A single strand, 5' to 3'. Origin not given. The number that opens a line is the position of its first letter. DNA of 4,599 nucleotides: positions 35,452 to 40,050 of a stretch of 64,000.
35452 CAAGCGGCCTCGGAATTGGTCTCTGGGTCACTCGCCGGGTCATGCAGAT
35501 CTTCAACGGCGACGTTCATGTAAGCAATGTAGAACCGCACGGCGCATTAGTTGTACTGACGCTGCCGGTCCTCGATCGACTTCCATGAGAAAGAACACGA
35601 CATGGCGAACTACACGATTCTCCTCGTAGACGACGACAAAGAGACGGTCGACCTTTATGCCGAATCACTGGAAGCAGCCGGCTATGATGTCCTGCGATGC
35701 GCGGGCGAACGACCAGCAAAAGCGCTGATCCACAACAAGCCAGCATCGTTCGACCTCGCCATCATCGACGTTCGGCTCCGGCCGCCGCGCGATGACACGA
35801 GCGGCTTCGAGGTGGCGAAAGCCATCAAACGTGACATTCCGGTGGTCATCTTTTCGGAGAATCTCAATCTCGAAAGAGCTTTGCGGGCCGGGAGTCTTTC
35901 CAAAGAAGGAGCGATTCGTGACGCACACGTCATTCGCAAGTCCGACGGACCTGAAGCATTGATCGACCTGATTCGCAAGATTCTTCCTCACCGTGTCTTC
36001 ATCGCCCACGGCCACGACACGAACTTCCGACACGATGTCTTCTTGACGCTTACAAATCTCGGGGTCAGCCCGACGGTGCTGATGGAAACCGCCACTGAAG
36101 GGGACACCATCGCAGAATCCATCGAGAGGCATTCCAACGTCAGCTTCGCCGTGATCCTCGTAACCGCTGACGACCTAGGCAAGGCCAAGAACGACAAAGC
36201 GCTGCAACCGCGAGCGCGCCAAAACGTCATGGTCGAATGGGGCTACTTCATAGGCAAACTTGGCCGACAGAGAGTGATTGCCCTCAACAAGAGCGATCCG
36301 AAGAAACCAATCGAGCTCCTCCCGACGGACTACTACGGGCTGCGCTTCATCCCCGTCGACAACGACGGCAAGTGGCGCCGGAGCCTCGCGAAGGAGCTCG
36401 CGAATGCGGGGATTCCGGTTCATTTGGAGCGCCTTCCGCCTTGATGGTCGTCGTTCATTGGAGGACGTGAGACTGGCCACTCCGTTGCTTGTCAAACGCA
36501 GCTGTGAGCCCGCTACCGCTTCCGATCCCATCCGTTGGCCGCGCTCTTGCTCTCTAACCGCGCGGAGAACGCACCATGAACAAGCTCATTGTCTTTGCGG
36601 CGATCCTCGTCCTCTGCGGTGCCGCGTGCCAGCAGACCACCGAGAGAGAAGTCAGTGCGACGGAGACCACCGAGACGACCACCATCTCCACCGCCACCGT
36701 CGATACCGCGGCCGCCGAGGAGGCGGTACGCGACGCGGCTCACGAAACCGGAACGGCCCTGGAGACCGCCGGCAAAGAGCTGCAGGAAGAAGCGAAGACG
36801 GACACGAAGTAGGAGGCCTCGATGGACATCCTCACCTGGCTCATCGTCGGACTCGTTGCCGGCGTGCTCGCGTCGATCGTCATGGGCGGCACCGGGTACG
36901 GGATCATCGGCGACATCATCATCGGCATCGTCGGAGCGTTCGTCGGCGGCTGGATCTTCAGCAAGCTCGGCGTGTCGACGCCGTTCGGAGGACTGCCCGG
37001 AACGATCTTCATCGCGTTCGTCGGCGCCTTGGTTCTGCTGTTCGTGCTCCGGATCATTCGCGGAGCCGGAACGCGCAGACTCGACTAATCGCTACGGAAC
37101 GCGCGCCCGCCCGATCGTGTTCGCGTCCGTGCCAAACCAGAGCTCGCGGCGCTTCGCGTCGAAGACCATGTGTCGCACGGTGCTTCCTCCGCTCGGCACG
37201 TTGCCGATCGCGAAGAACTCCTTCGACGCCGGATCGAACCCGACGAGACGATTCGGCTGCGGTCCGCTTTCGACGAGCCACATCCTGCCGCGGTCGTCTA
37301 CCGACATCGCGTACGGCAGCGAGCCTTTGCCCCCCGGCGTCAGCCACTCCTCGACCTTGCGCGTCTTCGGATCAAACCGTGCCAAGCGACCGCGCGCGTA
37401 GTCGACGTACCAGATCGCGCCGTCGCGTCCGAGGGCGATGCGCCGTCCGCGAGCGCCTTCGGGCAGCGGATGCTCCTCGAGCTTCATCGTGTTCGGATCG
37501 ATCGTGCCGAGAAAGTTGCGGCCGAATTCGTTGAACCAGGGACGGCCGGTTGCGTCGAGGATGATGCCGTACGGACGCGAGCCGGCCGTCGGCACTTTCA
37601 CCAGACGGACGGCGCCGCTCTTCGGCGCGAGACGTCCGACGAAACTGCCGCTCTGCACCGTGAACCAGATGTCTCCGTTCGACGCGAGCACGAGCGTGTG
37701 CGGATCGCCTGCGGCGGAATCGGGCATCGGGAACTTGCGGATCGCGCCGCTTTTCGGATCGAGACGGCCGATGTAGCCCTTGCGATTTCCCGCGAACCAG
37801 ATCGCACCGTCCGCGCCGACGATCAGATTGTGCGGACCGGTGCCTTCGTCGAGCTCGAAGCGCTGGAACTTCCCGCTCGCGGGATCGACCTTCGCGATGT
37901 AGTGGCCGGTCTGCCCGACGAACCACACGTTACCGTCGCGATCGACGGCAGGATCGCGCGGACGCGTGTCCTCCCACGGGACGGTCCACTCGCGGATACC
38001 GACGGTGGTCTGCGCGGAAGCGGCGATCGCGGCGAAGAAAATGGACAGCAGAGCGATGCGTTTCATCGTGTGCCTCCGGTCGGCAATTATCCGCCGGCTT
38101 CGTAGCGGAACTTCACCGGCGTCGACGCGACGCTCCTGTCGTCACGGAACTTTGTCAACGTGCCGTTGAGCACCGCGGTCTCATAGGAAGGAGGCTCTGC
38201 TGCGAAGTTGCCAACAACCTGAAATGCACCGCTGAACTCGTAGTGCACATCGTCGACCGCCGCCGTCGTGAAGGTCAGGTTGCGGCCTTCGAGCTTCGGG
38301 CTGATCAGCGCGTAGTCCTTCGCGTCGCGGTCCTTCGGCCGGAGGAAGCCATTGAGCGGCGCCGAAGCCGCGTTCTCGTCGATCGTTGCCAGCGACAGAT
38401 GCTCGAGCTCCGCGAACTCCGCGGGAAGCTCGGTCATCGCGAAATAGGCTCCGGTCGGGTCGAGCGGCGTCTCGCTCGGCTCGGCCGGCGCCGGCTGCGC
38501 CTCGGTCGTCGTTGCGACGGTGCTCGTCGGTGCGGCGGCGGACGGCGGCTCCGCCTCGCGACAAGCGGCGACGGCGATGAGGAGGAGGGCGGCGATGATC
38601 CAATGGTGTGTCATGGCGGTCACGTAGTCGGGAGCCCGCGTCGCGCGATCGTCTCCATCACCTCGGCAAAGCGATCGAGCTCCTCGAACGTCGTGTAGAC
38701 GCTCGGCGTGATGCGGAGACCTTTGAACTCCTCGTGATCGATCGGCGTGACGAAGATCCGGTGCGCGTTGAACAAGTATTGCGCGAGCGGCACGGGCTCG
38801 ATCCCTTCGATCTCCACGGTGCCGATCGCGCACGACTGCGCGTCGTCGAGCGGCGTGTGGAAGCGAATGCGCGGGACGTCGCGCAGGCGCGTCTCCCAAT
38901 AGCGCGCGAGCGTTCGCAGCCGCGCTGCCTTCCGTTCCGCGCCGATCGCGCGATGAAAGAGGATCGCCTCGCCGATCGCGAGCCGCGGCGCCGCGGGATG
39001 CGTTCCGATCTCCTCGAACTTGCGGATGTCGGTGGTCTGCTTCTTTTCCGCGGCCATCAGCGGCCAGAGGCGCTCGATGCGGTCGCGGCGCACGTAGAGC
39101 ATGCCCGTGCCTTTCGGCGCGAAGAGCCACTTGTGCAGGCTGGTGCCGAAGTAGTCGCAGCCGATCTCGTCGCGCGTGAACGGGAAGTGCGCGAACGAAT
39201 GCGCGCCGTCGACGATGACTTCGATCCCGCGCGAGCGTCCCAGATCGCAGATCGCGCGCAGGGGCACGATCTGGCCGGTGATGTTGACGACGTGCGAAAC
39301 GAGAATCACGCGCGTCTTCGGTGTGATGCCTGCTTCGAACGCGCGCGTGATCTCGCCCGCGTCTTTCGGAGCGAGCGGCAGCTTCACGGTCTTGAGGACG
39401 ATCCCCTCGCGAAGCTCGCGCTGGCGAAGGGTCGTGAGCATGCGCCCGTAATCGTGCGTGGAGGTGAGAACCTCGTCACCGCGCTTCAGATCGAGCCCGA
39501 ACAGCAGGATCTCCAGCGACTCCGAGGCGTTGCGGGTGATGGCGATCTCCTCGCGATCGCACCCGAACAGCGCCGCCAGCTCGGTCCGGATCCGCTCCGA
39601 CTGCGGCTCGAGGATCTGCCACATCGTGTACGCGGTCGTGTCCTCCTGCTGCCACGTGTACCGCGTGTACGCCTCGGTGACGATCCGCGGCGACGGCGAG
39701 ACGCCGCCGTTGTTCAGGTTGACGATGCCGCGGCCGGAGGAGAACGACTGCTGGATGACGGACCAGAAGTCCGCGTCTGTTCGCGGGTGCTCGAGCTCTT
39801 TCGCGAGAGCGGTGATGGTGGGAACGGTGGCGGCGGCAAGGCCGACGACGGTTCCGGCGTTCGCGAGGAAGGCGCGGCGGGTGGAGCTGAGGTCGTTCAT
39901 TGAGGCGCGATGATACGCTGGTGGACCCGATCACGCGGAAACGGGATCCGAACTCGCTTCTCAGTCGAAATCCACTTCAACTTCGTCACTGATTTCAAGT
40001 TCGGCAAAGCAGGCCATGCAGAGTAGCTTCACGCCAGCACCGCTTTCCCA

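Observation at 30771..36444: Seven-GAF/PAS cytoplasmic histidine kinase coupled to a receiver-TIR-like response regulator: candidate phosphorelay-gated NADase-type effector system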

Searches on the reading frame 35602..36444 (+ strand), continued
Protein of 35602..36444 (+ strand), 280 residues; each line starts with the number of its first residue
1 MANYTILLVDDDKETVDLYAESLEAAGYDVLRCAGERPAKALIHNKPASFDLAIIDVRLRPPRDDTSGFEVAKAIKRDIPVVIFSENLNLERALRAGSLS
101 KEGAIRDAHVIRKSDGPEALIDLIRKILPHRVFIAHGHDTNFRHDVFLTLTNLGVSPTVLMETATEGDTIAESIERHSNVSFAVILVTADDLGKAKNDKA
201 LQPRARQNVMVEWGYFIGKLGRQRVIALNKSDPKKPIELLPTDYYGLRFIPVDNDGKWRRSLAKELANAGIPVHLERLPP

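Call 80: find_encoding_contigs(protein=P0096, flank=9000, max_places=2)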
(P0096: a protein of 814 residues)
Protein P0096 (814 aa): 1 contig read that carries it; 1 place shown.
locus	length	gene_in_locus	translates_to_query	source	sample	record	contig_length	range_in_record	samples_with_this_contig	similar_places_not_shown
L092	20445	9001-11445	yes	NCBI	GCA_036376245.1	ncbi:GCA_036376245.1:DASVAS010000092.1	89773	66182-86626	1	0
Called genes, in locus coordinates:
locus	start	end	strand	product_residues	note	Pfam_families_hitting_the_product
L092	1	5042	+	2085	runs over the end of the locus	PF01590:GAF, PF13185:GAF_2, PF13492:GAF_3, PF00989:PAS, PF13426:PAS_9, PF13185:GAF_2, PF13492:GAF_3, PF01590:GAF, +18 more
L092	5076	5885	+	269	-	PF00072:Response_reg, PF10137:CAP12-PCTIR_TIR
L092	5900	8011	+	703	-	PF13289:SIR2_2, PF20028:VMAP-C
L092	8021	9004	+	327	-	PF13191:AAA_16 (weak), PF00004:AAA (weak), PF07724:AAA_2 (weak), PF07728:AAA_5, PF13401:AAA_22 (faint)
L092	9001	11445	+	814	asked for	PF00072:Response_reg, PF10137:CAP12-PCTIR_TIR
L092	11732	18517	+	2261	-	PF01590:GAF, PF13185:GAF_2, PF13492:GAF_3, PF00989:PAS, PF13426:PAS_9, PF01590:GAF, PF01590:GAF, PF13185:GAF_2, +19 more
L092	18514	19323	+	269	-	PF00072:Response_reg, PF10137:CAP12-PCTIR_TIR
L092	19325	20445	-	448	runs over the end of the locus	PF22053:DUF6938 (faint)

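Call 81: find_encoding_contigs(protein=P0083, flank=8000, max_places=2)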
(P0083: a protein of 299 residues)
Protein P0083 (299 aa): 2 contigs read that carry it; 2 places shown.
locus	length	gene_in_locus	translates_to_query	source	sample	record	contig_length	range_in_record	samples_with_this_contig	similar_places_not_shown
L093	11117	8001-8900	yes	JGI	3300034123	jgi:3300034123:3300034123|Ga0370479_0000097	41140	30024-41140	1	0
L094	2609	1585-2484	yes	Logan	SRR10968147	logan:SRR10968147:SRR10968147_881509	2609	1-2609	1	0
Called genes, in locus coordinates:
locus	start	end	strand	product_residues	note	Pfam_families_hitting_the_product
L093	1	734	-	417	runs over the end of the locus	PF03033:Glyco_transf_28, PF00201:UDPGT, PF06722:EryCIII-like_C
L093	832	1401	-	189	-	-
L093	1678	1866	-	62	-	-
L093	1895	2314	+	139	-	PF18291:HU-HIG, PF00216:Bac_DNA_binding (weak)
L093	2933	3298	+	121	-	-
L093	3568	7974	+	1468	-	PF00532:Peripla_BP_1, PF13407:Peripla_BP_4, PF13377:Peripla_BP_3, PF01590:GAF, PF13185:GAF_2, PF01590:GAF, PF13185:GAF_2, PF01590:GAF, +6 more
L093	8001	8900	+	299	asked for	PF00072:Response_reg, PF10137:CAP12-PCTIR_TIR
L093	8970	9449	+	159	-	PF02604:PhdYeFM_antitox (weak)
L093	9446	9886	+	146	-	PF01850:PIN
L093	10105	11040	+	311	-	PF01555:N6_N4_Mtase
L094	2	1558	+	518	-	?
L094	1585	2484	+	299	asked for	PF00072:Response_reg, PF10137:CAP12-PCTIR_TIR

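Call 82: find_encoding_contigs(protein=P0066, flank=8000, max_places=2)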
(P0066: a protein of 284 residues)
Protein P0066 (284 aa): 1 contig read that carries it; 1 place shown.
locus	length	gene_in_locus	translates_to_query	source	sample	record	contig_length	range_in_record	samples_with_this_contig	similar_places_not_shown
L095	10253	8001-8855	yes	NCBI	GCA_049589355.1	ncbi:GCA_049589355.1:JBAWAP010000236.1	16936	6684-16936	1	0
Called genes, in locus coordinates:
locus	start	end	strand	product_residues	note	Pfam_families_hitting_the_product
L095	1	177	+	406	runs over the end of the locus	PF01969:Ni_insertion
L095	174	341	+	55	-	-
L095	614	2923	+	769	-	PF00575:S1, PF21710:Spt6_S1 (faint), PF23459:S1_RRP5 (faint), PF00575:S1, PF00072:Response_reg, PF01590:GAF (weak), PF13185:GAF_2, PF02518:HATPase_c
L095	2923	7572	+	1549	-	PF00072:Response_reg, PF01590:GAF, PF13185:GAF_2, PF01590:GAF, PF13185:GAF_2, PF13492:GAF_3, PF01590:GAF, PF13185:GAF_2, +11 more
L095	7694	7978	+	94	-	PF00072:Response_reg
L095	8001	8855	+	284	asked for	PF00072:Response_reg, PF10137:CAP12-PCTIR_TIR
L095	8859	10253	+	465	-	PF00072:Response_reg (weak), PF19974:TCAD9 (weak)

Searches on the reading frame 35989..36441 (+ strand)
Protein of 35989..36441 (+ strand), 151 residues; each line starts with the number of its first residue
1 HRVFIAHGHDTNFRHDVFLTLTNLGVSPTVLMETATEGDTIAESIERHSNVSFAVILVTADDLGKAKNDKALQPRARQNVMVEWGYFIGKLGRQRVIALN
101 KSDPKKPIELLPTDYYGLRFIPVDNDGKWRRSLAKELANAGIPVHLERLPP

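Call 37: search_solved_structures(query=window:35989-36441:+, max_evalue=10, show_alignments=5)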
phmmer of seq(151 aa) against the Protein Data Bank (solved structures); distinct sequences matched with E-value up to 10: 5.
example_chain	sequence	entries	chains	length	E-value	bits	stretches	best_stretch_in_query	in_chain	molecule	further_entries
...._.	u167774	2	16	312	1.4e-05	28.3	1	49-112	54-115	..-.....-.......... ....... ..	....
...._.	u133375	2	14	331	0.00069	22.8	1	50-119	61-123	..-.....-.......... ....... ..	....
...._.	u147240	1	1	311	0.079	16.1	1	49-121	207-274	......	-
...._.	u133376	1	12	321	0.12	15.5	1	54-96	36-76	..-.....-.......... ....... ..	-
9v10_Ea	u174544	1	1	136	1.6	11.9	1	57-125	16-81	Ciliary microtubule inner protein 1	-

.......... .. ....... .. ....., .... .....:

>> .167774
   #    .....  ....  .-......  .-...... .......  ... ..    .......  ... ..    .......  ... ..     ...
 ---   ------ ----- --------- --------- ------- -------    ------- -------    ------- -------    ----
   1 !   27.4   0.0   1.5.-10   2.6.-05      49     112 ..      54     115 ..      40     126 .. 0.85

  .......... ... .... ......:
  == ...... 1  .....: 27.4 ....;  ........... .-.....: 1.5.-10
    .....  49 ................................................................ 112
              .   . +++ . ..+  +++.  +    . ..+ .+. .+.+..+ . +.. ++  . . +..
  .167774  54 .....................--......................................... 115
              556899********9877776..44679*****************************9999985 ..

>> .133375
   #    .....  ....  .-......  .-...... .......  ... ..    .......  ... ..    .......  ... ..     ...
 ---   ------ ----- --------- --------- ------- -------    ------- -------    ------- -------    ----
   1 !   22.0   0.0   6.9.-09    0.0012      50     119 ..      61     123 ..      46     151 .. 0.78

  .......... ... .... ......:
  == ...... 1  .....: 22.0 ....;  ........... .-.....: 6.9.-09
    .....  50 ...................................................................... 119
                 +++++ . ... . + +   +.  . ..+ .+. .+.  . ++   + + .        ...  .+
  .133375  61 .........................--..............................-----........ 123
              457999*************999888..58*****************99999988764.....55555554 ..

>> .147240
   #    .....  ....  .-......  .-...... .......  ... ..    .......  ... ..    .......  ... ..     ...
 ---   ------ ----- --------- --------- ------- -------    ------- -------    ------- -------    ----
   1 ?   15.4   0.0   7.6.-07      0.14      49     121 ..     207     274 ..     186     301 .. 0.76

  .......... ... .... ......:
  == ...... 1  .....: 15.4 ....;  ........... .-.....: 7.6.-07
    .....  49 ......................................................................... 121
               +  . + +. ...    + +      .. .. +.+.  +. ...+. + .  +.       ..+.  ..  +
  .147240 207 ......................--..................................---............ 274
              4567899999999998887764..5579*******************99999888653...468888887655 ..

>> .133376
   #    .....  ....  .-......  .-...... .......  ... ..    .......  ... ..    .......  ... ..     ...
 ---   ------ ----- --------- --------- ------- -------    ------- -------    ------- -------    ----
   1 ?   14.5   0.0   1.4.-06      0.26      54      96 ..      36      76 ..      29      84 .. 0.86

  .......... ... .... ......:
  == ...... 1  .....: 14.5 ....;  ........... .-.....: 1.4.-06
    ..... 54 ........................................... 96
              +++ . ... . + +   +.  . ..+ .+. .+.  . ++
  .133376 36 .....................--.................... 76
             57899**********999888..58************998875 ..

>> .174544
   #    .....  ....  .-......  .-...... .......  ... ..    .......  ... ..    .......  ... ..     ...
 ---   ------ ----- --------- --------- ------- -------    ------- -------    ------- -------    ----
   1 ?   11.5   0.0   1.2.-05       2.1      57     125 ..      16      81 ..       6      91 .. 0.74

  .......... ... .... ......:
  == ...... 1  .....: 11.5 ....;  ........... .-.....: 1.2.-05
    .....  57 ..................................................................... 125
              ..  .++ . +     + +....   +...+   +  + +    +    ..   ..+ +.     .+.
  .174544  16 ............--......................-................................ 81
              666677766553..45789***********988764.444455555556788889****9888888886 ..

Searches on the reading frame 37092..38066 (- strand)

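Call 12: search_protein_families(library=pfam, proteins=[window:37092-38066:-], max_evalue=0.001)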
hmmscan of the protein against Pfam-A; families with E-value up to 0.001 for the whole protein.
window:37092-38066:- (324 aa): 5 families
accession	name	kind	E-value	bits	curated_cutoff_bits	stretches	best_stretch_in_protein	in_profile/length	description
PF24684.1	Vgb_lyase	-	4.3e-40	137.8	50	1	20-266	41-282/290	Virginiamycin B lyase family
PF08450.18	SGL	-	1.3e-10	41.8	26.3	0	213-263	9-55/246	SMP-30/Gluconolactonase/LRE-like region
PF07494.17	Reg_prop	-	2.6e-08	33.5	20.4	0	294-314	4-23/24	Two component regulator propeller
PF16819.11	DUF5074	-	4.3e-07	29.7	27.2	0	186-243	165-223/353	Domain of unknown function (DUF5074)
PF21959.2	DUF6923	-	3.2e-05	24.3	27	0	35-128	133-217/234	Repeat of unknown function (DUF6923)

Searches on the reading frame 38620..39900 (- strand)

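Call 12: search_protein_families(library=pfam, proteins=[window:38620-39900:-], max_evalue=0.001)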
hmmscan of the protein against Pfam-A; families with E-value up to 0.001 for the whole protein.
window:38620-39900:- (426 aa): 5 families
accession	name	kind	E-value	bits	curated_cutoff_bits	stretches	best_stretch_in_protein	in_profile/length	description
PF00266.25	Aminotran_5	-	2.2e-39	135.9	21.5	1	62-385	3-336/371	Aminotransferase class-V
PF01041.23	DegT_DnrJ_EryC1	-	4.9e-09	36.3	19.8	1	94-236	19-150/360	DegT/DnrJ/EryC1/StrS aminotransferase family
PF00155.27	Aminotran_1_2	-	2e-08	34.3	19.7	1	101-235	44-189/361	Aminotransferase class I and II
PF01053.26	Cys_Met_Meta_PP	-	2.1e-06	27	27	1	88-234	41-176/381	Cys/Met metabolism PLP-dependent enzyme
PF01212.27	Beta_elim_lyase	-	2.6e-06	27.4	27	1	100-279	33-220/288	Beta-eliminating lyase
